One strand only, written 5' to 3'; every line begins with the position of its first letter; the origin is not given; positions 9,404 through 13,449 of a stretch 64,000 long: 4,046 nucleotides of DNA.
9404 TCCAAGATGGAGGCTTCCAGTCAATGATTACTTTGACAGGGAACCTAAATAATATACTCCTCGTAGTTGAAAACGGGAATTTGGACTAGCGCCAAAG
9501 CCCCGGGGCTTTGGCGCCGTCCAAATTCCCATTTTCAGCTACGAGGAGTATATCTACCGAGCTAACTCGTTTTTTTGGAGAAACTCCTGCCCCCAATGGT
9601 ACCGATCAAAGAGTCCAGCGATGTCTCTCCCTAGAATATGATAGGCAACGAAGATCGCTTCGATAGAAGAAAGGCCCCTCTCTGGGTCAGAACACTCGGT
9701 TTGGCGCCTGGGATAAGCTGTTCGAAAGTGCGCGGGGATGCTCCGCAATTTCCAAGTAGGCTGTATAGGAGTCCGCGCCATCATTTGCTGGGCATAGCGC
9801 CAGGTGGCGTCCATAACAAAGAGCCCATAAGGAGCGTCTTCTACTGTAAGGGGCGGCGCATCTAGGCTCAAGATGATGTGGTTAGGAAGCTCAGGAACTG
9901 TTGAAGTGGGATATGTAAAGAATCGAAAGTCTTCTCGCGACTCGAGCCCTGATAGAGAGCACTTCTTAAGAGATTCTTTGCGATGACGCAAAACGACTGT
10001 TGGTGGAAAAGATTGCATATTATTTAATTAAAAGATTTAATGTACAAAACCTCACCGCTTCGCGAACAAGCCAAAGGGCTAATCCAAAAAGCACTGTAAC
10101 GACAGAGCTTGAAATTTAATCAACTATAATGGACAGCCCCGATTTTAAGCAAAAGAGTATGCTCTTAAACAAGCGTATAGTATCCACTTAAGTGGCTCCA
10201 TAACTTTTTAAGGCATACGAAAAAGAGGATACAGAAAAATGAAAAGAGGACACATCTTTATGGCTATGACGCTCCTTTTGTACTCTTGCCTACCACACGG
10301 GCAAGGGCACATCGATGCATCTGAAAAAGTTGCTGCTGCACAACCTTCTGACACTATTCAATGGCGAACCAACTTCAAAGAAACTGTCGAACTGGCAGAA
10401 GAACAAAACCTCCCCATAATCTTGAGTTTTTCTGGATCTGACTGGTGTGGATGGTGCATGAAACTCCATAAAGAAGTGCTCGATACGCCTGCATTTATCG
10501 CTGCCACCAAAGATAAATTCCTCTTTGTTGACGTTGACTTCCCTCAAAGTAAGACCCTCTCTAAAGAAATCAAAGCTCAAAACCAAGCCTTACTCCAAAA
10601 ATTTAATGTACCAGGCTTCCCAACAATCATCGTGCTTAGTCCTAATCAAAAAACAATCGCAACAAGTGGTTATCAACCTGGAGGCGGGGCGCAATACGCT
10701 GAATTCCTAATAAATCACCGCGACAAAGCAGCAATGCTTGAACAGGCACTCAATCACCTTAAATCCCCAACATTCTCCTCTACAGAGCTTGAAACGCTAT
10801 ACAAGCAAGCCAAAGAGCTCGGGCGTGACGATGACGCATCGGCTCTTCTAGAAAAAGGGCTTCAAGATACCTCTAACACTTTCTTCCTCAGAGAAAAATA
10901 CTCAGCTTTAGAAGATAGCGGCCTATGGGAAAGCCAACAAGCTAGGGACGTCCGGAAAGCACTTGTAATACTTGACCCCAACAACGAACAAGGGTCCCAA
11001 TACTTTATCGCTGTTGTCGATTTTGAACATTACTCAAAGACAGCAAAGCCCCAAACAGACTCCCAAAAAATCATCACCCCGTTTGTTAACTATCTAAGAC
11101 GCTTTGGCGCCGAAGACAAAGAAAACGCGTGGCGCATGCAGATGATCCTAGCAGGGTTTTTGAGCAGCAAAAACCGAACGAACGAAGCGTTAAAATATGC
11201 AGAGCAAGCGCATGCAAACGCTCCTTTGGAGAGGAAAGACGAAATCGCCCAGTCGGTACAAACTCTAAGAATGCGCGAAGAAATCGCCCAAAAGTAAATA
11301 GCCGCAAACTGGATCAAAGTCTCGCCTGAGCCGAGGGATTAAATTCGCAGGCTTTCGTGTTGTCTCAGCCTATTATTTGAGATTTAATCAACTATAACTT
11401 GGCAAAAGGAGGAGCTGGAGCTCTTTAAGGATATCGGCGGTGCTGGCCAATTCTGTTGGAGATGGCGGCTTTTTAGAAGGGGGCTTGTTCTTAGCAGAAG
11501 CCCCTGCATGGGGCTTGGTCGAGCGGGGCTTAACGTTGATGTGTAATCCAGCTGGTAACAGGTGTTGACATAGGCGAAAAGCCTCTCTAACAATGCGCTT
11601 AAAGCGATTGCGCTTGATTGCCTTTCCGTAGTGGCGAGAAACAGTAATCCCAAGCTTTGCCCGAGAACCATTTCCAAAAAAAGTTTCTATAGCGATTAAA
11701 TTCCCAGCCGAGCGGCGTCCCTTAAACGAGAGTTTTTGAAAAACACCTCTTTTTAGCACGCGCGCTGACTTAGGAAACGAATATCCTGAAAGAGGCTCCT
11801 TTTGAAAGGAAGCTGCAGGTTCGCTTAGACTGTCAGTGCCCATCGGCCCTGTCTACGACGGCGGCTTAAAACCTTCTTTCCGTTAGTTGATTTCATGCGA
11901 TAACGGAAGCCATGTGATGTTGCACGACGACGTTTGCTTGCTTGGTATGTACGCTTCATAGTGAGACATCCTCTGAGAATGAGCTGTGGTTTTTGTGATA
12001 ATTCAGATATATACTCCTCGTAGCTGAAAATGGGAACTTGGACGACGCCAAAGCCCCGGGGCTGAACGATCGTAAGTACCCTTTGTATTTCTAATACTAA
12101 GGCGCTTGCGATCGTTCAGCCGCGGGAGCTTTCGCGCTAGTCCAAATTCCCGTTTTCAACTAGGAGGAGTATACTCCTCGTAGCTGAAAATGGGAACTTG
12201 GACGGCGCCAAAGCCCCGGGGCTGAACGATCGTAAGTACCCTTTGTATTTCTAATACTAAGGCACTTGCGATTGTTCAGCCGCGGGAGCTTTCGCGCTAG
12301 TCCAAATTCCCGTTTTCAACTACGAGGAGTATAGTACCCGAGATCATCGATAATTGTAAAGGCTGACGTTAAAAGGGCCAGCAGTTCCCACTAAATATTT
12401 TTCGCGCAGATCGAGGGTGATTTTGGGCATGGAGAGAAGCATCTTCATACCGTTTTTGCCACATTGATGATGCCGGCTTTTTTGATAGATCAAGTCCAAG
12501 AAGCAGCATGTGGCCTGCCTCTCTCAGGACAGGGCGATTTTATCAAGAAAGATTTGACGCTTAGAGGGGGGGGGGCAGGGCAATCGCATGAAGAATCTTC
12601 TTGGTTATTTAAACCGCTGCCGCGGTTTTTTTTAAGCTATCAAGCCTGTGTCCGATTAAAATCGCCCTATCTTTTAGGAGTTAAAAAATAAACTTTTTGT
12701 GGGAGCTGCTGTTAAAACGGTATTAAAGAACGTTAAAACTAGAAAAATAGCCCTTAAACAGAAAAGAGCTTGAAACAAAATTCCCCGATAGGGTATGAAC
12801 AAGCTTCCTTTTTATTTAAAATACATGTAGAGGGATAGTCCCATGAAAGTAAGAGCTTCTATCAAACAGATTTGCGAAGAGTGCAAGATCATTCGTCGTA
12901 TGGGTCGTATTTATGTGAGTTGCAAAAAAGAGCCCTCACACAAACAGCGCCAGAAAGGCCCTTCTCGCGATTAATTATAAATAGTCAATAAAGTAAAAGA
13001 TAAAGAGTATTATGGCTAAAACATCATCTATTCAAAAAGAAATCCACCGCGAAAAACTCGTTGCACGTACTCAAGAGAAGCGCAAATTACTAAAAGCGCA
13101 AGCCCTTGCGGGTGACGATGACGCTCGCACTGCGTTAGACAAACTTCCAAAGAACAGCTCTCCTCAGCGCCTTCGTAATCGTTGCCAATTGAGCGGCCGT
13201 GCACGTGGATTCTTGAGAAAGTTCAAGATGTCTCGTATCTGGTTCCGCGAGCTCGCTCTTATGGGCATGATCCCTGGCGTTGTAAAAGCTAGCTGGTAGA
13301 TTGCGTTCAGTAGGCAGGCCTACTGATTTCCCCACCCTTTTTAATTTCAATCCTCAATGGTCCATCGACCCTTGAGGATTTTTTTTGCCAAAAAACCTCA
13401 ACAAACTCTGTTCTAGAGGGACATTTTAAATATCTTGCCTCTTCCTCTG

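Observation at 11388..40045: Repeat elements provide stop codons and C-terminal tails of at least six genes (RPE-like capture)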

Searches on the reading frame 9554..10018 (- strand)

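Call 42: search_protein_families(library=pfam, proteins=[window:9554-10018:-], max_evalue=0.001)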
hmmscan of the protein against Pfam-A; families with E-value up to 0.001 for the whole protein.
window:9554-10018:- (154 aa): 2 families
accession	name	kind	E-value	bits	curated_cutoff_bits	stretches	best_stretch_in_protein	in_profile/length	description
PF03942.20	DTW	-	5.5e-06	26.7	33.7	1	18-131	66-175/195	DTW domain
PF04034.18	Ribo_biogen_C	-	0.00033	20.8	29.9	1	64-151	22-104/127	Ribosome biogenesis protein, C-terminal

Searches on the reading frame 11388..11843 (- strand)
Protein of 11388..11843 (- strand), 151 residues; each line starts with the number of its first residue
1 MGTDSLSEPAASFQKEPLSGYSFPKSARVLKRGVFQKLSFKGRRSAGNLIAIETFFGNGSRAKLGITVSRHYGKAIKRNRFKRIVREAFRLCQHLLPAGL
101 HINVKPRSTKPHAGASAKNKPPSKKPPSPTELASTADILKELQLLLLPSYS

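Call 10: search_protein_families(library=pfam, proteins=[window:11388-11843:-])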
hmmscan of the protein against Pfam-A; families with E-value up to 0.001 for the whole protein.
window:11388-11843:- (151 aa): 1 family
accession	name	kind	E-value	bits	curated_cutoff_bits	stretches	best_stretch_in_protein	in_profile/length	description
PF00825.24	Ribonuclease_P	-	1.6e-18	67.2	22.3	1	23-109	1-88/109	Ribonuclease P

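Call 71: search_solved_structures(query=window:11388-11843:-, show_alignments=1, max_evalue=0.01)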
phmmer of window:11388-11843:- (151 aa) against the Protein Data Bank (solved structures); distinct sequences matched with E-value up to 0.01: 11.
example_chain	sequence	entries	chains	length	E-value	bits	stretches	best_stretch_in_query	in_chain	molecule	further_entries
1nz0_A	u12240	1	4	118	1.6e-09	41.5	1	22-108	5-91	Ribonuclease P protein component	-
3q1q_A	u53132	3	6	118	2e-09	41.1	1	22-108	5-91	Ribonuclease P protein component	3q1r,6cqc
6max_A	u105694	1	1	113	6.1e-09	39.6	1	38-108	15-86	Ribonuclease P protein component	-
2ljp_A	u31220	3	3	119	7.1e-07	32.9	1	22-102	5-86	Ribonuclease P protein component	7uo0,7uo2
7uo1_A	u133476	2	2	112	7.3e-07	32.8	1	22-102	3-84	Ribonuclease P protein component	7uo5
6d1r_A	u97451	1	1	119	1.6e-06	31.7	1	23-99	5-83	Ribonuclease P protein component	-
6ov1_A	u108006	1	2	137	2.8e-06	30.9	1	24-99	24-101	Ribonuclease P protein component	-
1d6t_A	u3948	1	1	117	2.9e-06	30.9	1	25-99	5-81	RIBONUCLEASE P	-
4jg4_A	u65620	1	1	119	5.8e-05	26.7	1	25-91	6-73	Ribonuclease P protein component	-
1a6f_A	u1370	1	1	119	6.2e-05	26.6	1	25-91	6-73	RIBONUCLEASE P PROTEIN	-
36uk_B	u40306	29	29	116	0.00019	25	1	25-100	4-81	Ribonuclease P protein component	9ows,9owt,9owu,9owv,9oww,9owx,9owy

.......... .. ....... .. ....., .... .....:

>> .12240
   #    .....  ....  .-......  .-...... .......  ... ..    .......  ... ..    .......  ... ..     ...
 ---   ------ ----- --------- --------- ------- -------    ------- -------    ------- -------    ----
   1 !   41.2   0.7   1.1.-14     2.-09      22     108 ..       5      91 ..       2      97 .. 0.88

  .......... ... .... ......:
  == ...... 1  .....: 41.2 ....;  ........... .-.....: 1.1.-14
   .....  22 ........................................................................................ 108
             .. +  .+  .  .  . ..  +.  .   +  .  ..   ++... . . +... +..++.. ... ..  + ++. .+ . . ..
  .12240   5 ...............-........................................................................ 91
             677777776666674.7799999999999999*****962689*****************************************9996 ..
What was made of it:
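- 11388..11843 (-): rnpA (RNase P protein). calls 10, 71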

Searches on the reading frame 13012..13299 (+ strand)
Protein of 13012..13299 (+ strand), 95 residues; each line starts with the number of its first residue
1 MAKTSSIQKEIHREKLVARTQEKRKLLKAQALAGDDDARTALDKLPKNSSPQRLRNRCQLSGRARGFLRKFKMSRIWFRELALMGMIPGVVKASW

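Call 57: search_protein_families(library=pfam, proteins=[window:13012-13299:+], max_evalue=0.001)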
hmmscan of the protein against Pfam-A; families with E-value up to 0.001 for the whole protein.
window:13012-13299:+ (95 aa): 1 family
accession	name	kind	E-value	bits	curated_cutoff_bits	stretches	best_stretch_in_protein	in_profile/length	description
PF00253.27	Ribosomal_S14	-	4.6e-26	90.7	27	1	42-94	2-54/54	Ribosomal protein S14p/S29e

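Call 61: find_encoding_contigs(protein=window:13012-13299:+, flank=2500, max_places=10)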
Protein window:13012-13299:+ (95 aa): 16 contigs read that carry it; 10 places shown.
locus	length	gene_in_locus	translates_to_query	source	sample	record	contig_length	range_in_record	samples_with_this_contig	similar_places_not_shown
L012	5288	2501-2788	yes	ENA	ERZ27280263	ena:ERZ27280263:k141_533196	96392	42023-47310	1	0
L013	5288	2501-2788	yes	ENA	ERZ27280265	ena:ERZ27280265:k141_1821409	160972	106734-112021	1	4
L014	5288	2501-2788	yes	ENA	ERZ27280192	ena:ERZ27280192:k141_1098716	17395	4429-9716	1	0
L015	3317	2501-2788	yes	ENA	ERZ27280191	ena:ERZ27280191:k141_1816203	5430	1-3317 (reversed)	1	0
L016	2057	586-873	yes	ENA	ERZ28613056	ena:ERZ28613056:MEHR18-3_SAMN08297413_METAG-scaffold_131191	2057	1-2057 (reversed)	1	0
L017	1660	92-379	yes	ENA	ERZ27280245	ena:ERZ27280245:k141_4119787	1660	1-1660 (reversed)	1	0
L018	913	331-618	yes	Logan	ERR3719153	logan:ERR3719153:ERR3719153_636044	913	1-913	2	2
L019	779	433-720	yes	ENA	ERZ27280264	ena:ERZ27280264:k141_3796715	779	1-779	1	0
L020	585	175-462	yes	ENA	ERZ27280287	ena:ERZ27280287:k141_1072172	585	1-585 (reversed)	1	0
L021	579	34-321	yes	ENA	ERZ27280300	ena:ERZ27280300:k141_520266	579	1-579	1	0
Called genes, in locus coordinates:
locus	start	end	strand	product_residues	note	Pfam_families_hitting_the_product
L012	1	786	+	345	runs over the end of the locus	PF03190:Thioredox_DsbH, PF00085:Thioredoxin (faint), PF13098:Thioredoxin_2, PF13899:Thioredoxin_7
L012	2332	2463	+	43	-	PF00444:Ribosomal_L36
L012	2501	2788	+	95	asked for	PF00253:Ribosomal_S14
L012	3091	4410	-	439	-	PF03279:Lip_A_acyltrans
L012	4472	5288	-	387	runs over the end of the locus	PF20706:GT4-conflict (faint), PF13439:Glyco_transf_4, PF13579:Glyco_trans_4_4, PF00534:Glycos_transf_1, PF13692:Glyco_trans_1_4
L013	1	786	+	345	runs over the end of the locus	PF03190:Thioredox_DsbH, PF00085:Thioredoxin (faint), PF13098:Thioredoxin_2, PF13899:Thioredoxin_7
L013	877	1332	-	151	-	PF00825:Ribonuclease_P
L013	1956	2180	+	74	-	-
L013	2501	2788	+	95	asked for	PF00253:Ribosomal_S14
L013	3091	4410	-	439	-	PF03279:Lip_A_acyltrans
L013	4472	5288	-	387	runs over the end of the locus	PF20706:GT4-conflict (faint), PF13439:Glyco_transf_4, PF13579:Glyco_trans_4_4, PF00534:Glycos_transf_1, PF13692:Glyco_trans_1_4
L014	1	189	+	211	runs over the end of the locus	-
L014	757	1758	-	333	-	-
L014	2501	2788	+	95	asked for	PF00253:Ribosomal_S14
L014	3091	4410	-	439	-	PF03279:Lip_A_acyltrans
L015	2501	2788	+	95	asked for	PF00253:Ribosomal_S14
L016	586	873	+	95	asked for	PF00253:Ribosomal_S14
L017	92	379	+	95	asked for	PF00253:Ribosomal_S14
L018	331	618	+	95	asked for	PF00253:Ribosomal_S14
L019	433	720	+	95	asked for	PF00253:Ribosomal_S14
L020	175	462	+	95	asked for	PF00253:Ribosomal_S14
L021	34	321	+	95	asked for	PF00253:Ribosomal_S14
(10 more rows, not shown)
